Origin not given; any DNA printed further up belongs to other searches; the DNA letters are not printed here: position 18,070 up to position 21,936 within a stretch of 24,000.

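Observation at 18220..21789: Giant flagellar hook protein: ~750-aa insertion of tandem IN-motif-like modules inside FlgE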

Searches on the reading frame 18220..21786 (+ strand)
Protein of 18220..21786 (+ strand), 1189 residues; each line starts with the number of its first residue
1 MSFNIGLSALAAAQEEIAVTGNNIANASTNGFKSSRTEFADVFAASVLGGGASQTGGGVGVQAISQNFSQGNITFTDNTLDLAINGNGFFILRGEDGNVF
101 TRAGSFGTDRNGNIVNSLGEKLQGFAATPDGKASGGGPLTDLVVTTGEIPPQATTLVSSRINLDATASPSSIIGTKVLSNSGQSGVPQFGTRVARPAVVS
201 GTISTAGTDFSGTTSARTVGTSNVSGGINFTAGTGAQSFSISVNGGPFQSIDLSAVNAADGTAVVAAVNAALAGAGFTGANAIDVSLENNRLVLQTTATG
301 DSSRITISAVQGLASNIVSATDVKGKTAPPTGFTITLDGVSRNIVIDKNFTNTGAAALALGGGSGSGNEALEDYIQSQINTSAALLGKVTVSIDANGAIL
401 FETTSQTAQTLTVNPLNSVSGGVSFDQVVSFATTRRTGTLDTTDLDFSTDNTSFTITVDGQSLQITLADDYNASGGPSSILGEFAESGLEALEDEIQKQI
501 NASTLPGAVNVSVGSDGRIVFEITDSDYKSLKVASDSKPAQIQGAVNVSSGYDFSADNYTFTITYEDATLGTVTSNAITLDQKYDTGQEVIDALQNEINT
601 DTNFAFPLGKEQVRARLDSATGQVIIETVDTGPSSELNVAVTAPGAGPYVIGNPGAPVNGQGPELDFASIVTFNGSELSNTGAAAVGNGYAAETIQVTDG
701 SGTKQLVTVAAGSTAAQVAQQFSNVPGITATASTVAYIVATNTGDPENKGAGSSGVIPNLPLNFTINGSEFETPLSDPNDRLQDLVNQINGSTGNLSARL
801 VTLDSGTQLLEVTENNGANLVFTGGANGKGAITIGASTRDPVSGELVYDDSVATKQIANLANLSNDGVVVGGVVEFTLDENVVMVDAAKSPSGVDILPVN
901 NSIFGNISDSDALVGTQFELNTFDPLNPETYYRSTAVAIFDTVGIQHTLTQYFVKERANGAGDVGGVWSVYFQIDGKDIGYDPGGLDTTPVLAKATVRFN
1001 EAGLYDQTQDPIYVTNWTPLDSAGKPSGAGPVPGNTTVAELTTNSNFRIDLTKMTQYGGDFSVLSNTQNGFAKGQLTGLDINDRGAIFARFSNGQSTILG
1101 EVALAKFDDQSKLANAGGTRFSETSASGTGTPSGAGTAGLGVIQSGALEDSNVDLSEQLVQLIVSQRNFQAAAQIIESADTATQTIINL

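Call 3: search_protein_families(library=pfam, proteins=[window:18220-21786:+], max_evalue=1)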
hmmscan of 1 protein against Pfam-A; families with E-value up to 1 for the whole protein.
window:18220-21786:+ (1189 aa): 4 families
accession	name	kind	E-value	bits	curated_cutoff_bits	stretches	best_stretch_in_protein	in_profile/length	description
PF07559.19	FlgE_D2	-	2.2e-25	90.2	22.7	1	921-1071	10-142/142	Flagellar basal body protein FlaE D2 domain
PF06429.18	Flg_bbr_C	-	7.4e-13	48.2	23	1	1144-1189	1-46/46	Flagellar basal body rod FlgEFG protein C-terminal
PF22692.1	LlgE_F_G_D1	-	5.1e-11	43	27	1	83-137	1-44/64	Flagellar hook protein FlgE/F/G D1 domain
PF00460.25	Flg_bb_rod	-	7e-08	32.7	20.7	1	4-33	2-31/31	Flagella basal body rod protein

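Call 4: search_protein_families(library=ncbifam, proteins=[window:18220-21786:+], max_evalue=0.1)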
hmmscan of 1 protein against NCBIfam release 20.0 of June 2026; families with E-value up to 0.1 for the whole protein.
window:18220-21786:+ (1189 aa): 26 families (the best 25 are shown)
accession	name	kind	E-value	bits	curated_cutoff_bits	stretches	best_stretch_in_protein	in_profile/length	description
NF004238.1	PRK05682.1-1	equivalog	2.8e-117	392.5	400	2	920-1189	170-413/414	flagellar hook protein FlgE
NF004240.1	PRK05682.1-4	equivalog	6.1e-92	309.2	472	2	919-1188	176-441/443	flagellar hook protein FlgE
NF005286.1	PRK06803.1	equivalog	2e-85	287.3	467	2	920-1188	167-400/402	flagellar hook protein FlgE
TIGR03506.1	FlgEFG_subfam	subfamily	2.9e-79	267.3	70.25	2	919-1171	151-350/351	flagellar hook-basal body complex protein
NF004241.1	PRK05682.1-5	equivalog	7.9e-64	216.4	469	2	879-1189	143-444/446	flagellar hook protein FlgE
NF009279.0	PRK12637.1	equivalog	6.7e-52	176.7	663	2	922-1189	233-472/473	flagellar hook protein FlgE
NF004242.0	PRK05682.2-1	equivalog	2e-50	171.8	365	2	4-172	8-180/422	flagellar hook protein FlgE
NF004243.1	PRK05682.2-2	equivalog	9.6e-48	163.2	801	2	1030-1189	264-418/420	flagellar hook protein FlgE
TIGR02490.1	flgF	equivalog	1e-47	162.5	178.5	2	5-410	3-153/218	flagellar basal-body rod protein FlgF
NF009278.1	PRK12636.1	equivalog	2e-39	135.7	350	2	3-226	5-227/263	flagellar basal body rod protein FlgG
TIGR02488.1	flgG_G_neg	equivalog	2.4e-39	135.4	252.75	2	7-132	6-144/259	flagellar basal-body rod protein FlgG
TIGR02489.1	flgE_epsilon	equivalog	3.1e-39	135.1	412.85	2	934-1189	484-717/719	flagellar hook protein FlgE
NF040922.1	flgE_Caulobact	equivalog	1.1e-30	107.1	750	2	1053-1188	367-502/505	flagellar hook protein FlgE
NF009456.0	PRK12816.1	equivalog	1.4e-29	103.5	416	2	8-124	10-138/264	flagellar basal body rod protein FlgG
NF009332.0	PRK12690.1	equivalog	1.3e-26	93.4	288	2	11-122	13-121/239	flagellar hook-basal body complex protein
NF004495.0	PRK05841.1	equivalog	9.9e-15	54.1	857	2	1060-1189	461-601/603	flagellar hook protein FlgE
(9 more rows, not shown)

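Call 8: search_solved_structures(query=window:18220-21786:+, max_evalue=0.01)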
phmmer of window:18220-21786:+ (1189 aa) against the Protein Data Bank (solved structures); distinct sequences matched with E-value up to 0.01: 19.
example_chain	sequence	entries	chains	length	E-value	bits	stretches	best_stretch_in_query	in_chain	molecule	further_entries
9yee_Ce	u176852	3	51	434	5.8e-51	176.7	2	922-1187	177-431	Flagellar hook protein FlgE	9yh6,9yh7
8z5u_D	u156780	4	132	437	5.7e-48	166.7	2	921-1187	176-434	Flagellar hook protein FlgE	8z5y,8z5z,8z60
6jzt_A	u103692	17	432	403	2.6e-47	164.5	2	924-1189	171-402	Flagellar hook protein FlgE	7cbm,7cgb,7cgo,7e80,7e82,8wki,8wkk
3a69_A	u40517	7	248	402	9.7e-47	162.7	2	924-1189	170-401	Flagellar hook protein flgE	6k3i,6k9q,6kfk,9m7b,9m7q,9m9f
5jxl_A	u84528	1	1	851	1e-33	119.6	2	934-1189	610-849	flagellar hook protein FlgE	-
1wlg_A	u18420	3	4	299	2.5e-24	88.5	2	924-1156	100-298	Flagellar hook protein flgE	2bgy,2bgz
9wwj_L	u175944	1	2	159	1e-23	86.4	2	1066-1150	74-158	Flagellar hook protein FlgE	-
6jzr_A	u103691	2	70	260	4.1e-23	84.4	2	6-129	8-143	Flagellar basal-body rod protein FlgG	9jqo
5wrh_A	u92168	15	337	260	4.9e-23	84.2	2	6-129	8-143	Flagellar basal-body rod protein FlgG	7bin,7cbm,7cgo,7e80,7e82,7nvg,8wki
9yee_Ba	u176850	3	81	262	1.7e-21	79.1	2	8-129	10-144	Flagellar basal-body rod protein FlgG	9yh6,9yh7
8z5u_A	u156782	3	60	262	3e-19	71.7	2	8-117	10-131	Flagellar basal-body rod protein FlgG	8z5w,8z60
6ndx_B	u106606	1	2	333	1.3e-15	59.6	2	80-165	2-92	Flagellar hook protein FlgE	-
6jf2_A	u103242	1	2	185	9.2e-12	46.9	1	53-129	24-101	Flagellar basal-body rod protein FlgG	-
5az4_A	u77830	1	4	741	9.5e-12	46.8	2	934-1156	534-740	Flagellar hook subunit protein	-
8z5s_m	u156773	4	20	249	1.7e-08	36.1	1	12-124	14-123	Flagellar basal-body rod protein FlgF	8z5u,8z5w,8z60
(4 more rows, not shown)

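Call 27: predict_structure(alignment_id=A1)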
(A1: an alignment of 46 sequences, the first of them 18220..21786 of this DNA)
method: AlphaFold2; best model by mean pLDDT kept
length: 1189 residues; sequences in the alignment: 46
mean_pLDDT: 71.0   pTM: 0.52
mean pLDDT of the five models: 71.0, 69.8, 69.7, 68.8, 64.4
residues with pLDDT >= 90: 127; 70-90: 627; 50-70: 240; < 50: 195
segments of 3 or more residues with pLDDT < 50: 1-86, 161-188, 418-422, 916-921, 959-964, 1058-1067, 1140-1189
pLDDT, mean of each block of 10 residues (from residue 1): 28 29 28 30 28 27 25 32 51 59 56 61 69 64 62 67 39 36 43 69 78 76 87 86 89 90 89 87 85 84 87 89 70 84 80 78 82 90 88 86 82 68 66 83 83 89 91 79 78 87 85 79 81 90 81 80 87 90 77 86 78 79 84 90 87 90 86 82 65 79 81 80 77 85 70 65 86 85 92 88 84 87 78 78 73 71 62 71 79 75 65 50 59 70 79 62 59 86 78 82 75 86 81 81 80 58 44 65 69 70 71 62 69 59 34 33 36 32 29
secondary structure, 60 per line:
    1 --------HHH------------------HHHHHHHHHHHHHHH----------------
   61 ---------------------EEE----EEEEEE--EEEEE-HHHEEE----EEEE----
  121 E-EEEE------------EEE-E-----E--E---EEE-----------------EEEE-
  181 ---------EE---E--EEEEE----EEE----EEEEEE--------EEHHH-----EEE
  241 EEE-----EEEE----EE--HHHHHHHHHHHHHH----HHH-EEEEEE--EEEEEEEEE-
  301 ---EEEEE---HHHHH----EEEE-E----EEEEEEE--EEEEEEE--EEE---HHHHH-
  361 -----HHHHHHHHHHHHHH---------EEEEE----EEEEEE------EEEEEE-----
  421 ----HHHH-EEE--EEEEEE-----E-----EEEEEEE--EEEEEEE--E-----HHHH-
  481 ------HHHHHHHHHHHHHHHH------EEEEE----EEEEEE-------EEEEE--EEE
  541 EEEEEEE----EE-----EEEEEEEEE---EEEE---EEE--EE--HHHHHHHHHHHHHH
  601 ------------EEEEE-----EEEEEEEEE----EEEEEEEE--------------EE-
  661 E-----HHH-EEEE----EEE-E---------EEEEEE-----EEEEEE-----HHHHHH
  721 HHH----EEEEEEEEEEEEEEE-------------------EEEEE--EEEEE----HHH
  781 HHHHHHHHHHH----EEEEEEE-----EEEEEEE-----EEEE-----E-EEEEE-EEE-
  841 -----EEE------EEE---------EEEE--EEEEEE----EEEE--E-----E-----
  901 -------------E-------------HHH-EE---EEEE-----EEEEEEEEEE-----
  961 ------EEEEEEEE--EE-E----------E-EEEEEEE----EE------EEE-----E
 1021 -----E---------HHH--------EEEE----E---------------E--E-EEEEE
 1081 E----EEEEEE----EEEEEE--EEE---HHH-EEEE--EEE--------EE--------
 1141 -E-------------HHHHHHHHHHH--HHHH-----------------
elements in order (helices of 4 or more, strands of 3 or more residues): H30-44 E82-84 E89-94 E97-101 E106-108 E113-116 E123-126 E139-141 E156-158 E176-179 E198-202 E207-209 E214-219 E238-243 E249-252 H261-274 E283-288 E291-299 E304-308 H312-316 E321-324 E331-337 E340-346 E349-351 H355-359 H366-379 E389-393 E398-403 E410-415 H425-428 E430-432 E435-440 E452-458 E461-467 H476-479 H487-502 E509-513 E518-523 E531-535 E538-547 E559-567 E571-574 E578-580 H587-600 E613-617 E623-631 E636-643 E671-674 E679-681 E693-698 E704-709 H715-723 E728-742 E762-766 E769-773 H778-791 E796-802 E808-814 E820-823 E831-835 E837-839 E846-848 E855-857 E867-870 E873-878 E883-886 E937-940 E946-955 E967-974 E993-999 E1012-1014 E1047-1050 E1076-1081 E1086-1091 E1096-1101 E1104-1106 E1114-1117 E1120-1122 H1156-1166 H1169-1172

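Call 44: fold_search(model_id=the predicted structure, library=pdb)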
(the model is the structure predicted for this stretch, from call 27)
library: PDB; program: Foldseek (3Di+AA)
matches with E <= 10: 712; with E <= 0.001: 26
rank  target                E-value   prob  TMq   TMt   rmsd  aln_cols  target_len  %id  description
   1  5az4_A                4.0e-14  1.00  0.19  0.29  36.0      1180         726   13  Crystal structure of a 79KDa fragment of FlgE, the hook protein from Campylobacter jejuni (released 2016-10-05)
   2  5jxl                  1.4e-12  1.00  0.18  0.24  26.6      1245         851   12  Cryo-EM structure of the flagellar hook of Campylobacter jejuni (released 2016-11-16)
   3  8z5y_D                2.1e-11  1.00  0.12  0.28  14.9       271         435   28  Cryo-EM structure of the L-hook of the polar flagellum (released 2025-10-22)
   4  3a69                  1.7e-10  1.00  0.13  0.37  42.0       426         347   21  Atomic model of the bacterial flagellar hook based on docking an X-ray derived structure and terminal two alpha-helices  (released 2009-12-15)
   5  7cbm_DA               2.0e-10  1.00  0.13  0.34  46.0       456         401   21  Cryo-EM structure of the flagellar distal rod with partial hook from Salmonella (released 2021-04-28)
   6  6k9q_Q                2.2e-10  1.00  0.12  0.33  39.6       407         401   23  Structure of the native supercoiled hook as a universal joint (released 2020-02-12)
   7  6jzt_A                3.9e-10  1.00  0.13  0.33  39.0       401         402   24  Structure of the bacterial flagellar hook from Salmonella typhimurium (released 2019-07-17)
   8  9go6_1                4.8e-09  1.00  0.12  0.31  46.7       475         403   17  Salmonella hook-filament junction complex (released 2025-04-09)
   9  9u7y_FI               6.2e-09  1.00  0.11  0.31  42.3       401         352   18  Structure of the tip region of the intial complex in bacterial flagellar filament assembly at 3.68 angstroms resoluti (released 2026-04-01)
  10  5npy                  8.0e-09  1.00  0.12  0.26  18.3       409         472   14  Crystal structure of Helicobacter pylori flagellar hook protein FlgE2 (released 2017-11-15)
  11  1wlg_A                2.5e-08  1.00  0.12  0.41  40.9       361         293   20  Crystal structure of FlgE31, a major fragment of the hook protein (released 2004-11-02)
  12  9u7y_FE               1.3e-07  1.00  0.12  0.34   6.3       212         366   25  Structure of the tip region of the intial complex in bacterial flagellar filament assembly at 3.68 angstroms resoluti (released 2026-04-01)
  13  9u7y_FC               1.7e-07  1.00  0.12  0.37  40.6       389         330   18  Structure of the tip region of the intial complex in bacterial flagellar filament assembly at 3.68 angstroms resoluti (released 2026-04-01)
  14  8erm_A                3.9e-07  1.00  0.12  0.58   6.0       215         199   21  Crystal structure of FliC D2/D3 domains from Pseudomonas aeruginosa PAO1 (released 2023-05-17)
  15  9u7y_FA               4.3e-07  1.00  0.12  0.36   6.2       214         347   24  Structure of the tip region of the intial complex in bacterial flagellar filament assembly at 3.68 angstroms resoluti (released 2026-04-01)
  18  8erm_B                1.3e-06  1.00  0.12  0.55   6.3       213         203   21  Crystal structure of FliC D2/D3 domains from Pseudomonas aeruginosa PAO1 (released 2023-05-17)
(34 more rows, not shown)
